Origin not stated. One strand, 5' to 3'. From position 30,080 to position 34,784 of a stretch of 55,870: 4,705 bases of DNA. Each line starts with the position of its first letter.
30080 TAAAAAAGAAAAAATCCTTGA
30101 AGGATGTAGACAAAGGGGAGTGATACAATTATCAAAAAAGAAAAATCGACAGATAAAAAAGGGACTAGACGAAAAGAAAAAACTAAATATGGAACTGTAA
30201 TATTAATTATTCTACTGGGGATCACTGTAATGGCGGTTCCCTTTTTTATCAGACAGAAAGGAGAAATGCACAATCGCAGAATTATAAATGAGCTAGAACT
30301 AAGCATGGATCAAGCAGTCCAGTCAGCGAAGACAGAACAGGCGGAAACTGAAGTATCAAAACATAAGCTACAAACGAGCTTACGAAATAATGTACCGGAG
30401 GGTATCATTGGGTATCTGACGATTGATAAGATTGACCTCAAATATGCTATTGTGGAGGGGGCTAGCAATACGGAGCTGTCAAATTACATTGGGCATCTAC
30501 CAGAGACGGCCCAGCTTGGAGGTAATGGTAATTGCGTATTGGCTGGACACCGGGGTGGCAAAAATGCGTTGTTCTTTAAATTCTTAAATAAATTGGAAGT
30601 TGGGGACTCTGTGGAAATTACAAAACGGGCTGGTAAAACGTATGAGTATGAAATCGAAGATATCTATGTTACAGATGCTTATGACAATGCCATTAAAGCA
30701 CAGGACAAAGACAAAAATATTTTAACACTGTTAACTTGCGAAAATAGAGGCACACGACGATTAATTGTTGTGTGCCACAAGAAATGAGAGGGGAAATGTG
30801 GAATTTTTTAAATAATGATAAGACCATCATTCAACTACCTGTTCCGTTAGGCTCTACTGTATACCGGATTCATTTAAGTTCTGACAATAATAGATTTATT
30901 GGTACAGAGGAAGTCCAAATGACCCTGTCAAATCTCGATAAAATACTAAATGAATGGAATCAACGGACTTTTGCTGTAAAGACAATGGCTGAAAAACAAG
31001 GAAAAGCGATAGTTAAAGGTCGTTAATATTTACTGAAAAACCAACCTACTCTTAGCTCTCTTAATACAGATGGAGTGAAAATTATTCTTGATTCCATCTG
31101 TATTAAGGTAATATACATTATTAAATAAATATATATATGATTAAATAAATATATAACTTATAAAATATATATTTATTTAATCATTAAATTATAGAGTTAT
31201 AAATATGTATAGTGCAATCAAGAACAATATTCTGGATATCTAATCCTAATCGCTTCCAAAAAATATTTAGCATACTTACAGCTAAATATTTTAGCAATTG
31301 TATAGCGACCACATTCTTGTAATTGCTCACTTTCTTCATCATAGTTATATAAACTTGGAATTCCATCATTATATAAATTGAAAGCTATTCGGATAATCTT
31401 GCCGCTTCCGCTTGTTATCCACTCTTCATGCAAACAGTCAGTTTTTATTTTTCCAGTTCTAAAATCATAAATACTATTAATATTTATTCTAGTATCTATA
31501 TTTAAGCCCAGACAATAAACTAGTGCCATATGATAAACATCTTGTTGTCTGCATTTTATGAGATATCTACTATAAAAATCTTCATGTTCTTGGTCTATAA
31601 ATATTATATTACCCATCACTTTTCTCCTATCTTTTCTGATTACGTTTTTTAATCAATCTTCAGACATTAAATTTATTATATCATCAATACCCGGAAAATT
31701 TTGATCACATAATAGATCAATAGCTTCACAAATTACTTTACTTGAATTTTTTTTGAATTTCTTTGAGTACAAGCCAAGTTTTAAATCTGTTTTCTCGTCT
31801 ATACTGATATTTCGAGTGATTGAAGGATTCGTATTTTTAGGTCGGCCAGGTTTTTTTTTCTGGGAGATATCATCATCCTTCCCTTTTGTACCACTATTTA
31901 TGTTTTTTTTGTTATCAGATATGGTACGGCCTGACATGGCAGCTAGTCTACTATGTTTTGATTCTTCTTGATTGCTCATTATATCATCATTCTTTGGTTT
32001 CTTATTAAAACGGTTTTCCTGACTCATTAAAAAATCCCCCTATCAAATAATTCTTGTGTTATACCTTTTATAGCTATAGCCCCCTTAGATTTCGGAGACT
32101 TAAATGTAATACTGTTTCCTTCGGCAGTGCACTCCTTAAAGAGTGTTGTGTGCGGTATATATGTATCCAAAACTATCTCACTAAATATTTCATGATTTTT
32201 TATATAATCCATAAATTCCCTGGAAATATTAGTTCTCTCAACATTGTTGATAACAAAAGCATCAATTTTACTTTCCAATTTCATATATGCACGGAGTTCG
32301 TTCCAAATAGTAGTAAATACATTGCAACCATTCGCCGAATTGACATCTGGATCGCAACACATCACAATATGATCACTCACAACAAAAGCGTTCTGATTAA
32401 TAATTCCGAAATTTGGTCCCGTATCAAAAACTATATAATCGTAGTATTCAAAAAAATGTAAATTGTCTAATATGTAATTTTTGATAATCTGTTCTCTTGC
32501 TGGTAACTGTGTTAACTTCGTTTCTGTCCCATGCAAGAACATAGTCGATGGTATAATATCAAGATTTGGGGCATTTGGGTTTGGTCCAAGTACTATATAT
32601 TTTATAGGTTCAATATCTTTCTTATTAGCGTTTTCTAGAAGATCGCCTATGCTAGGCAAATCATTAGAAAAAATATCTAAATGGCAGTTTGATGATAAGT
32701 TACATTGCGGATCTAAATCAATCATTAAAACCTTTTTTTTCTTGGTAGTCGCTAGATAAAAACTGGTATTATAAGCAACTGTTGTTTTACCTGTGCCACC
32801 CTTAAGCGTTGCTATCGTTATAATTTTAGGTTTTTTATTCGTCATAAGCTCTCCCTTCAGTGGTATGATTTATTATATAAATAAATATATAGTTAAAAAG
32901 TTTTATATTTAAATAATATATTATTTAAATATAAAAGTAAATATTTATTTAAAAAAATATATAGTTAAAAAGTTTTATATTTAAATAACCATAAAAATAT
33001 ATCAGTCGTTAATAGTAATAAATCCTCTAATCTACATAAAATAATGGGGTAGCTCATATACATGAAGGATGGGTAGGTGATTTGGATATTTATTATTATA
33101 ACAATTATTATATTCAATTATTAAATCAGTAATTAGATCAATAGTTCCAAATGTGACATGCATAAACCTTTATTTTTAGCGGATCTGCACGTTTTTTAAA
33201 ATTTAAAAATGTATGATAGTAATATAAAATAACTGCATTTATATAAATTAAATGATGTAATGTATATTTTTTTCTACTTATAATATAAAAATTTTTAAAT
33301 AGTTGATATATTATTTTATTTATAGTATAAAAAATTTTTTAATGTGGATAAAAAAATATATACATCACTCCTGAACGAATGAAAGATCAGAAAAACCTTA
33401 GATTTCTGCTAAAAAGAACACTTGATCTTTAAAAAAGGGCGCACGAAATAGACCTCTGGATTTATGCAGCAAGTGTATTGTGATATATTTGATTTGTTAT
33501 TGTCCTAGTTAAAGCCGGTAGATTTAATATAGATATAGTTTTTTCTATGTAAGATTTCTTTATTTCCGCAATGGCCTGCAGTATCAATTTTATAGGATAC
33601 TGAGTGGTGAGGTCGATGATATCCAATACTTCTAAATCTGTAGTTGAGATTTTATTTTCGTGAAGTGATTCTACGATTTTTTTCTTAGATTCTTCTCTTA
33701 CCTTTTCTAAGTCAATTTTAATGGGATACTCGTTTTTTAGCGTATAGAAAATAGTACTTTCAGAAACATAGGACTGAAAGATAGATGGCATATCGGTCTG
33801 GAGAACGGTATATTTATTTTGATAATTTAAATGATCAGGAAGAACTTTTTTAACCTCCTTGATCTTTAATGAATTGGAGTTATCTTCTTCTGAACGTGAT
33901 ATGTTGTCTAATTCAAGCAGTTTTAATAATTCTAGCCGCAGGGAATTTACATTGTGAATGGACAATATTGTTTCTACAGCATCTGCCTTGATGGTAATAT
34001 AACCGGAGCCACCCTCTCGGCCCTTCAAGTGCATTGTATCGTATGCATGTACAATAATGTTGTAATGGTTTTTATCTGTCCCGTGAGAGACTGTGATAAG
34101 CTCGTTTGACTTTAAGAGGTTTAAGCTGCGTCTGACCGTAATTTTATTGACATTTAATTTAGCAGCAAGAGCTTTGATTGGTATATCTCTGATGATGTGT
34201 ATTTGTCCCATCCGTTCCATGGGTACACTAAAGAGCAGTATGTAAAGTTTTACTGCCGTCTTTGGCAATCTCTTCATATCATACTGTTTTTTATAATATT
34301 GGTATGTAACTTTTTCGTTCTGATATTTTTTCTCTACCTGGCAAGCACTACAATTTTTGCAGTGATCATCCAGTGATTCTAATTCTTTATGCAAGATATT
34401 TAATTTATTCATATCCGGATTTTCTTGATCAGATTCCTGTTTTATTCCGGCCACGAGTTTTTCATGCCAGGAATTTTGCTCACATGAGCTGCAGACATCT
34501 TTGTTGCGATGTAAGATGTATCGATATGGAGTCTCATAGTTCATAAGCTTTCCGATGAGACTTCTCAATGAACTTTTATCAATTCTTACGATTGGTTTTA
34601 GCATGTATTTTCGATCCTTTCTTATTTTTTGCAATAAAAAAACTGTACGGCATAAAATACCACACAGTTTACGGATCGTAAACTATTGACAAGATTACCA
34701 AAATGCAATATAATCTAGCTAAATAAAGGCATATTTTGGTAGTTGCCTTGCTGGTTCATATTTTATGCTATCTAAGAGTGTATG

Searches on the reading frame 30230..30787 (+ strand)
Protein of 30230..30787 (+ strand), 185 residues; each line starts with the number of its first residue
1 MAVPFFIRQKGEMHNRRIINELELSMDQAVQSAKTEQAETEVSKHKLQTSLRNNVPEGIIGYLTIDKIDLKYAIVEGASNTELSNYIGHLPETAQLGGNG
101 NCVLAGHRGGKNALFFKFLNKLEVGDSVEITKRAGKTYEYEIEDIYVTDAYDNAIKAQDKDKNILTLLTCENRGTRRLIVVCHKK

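Call 55: search_protein_families(library=pfam, proteins=[window:30230-30787:+], max_evalue=0.001)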
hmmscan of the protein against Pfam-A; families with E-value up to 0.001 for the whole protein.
window:30230-30787:+ (185 aa): 2 families
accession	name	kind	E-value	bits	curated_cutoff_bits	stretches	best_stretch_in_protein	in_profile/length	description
PF04203.18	Sortase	-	4.9e-30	104.3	26.6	1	63-184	1-124/125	Sortase domain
PF16325.11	Peptidase_U32_C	-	0.00036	21.1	28.2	0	120-167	25-70/83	Peptidase family U32 C-terminal domain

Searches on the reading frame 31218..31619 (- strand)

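Call 56: search_protein_families(library=pfam, proteins=[window:31218-31619:-], max_evalue=0.001)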
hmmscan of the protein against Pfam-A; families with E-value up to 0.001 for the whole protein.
window:31218-31619:- (133 aa): 1 family
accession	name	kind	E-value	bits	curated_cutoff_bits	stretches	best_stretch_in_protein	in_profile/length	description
PF19552.4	DUF6075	-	1.1e-49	168.1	23.8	1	2-133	1-122/129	Family of unknown function (DUF6075)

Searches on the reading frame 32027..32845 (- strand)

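Call 55: search_protein_families(library=pfam, proteins=[window:32027-32845:-], max_evalue=0.001)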
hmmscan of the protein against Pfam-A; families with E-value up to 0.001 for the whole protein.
window:32027-32845:- (272 aa): 5 families
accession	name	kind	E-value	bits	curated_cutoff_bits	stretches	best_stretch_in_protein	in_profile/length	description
PF13614.12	AAA_31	-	1.1e-33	117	27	1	7-187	2-170/177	AAA domain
PF01656.29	CbiA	-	7.1e-17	62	25.4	1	9-245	1-124/125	CobQ/CobB/MinD/ParA nucleotide binding domain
PF02374.21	ArsA_ATPase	-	8.4e-09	35.5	24.3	1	13-144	7-134/305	Anion-transporting ATPase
PF10609.15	ParA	-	8.9e-06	25.7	27.1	1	7-145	4-122/246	NUBPL iron-transfer P-loop NTPase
PF06564.18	CBP_BcsQ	-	5.6e-05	23.2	21.3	1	7-170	2-151/234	Cellulose biosynthesis protein BcsQ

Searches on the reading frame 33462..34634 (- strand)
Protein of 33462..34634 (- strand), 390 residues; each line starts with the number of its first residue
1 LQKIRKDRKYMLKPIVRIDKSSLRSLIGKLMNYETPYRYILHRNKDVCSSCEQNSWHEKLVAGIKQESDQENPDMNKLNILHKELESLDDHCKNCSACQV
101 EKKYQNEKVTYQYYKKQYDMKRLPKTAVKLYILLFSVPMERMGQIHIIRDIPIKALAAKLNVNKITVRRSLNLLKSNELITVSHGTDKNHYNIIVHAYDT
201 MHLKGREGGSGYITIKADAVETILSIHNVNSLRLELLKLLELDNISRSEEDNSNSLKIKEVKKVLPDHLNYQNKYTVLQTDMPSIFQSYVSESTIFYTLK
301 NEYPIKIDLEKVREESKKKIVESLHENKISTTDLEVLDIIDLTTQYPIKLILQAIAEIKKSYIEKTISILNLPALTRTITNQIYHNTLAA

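Call 55: search_protein_families(library=pfam, proteins=[window:33462-34634:-], max_evalue=0.001)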
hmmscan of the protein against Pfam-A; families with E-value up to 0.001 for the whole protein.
window:33462-34634:- (390 aa): 1 family
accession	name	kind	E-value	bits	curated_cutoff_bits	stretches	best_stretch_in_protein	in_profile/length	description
PF00392.27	GntR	-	3e-05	24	27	1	152-185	26-59/64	Bacterial regulatory proteins, gntR family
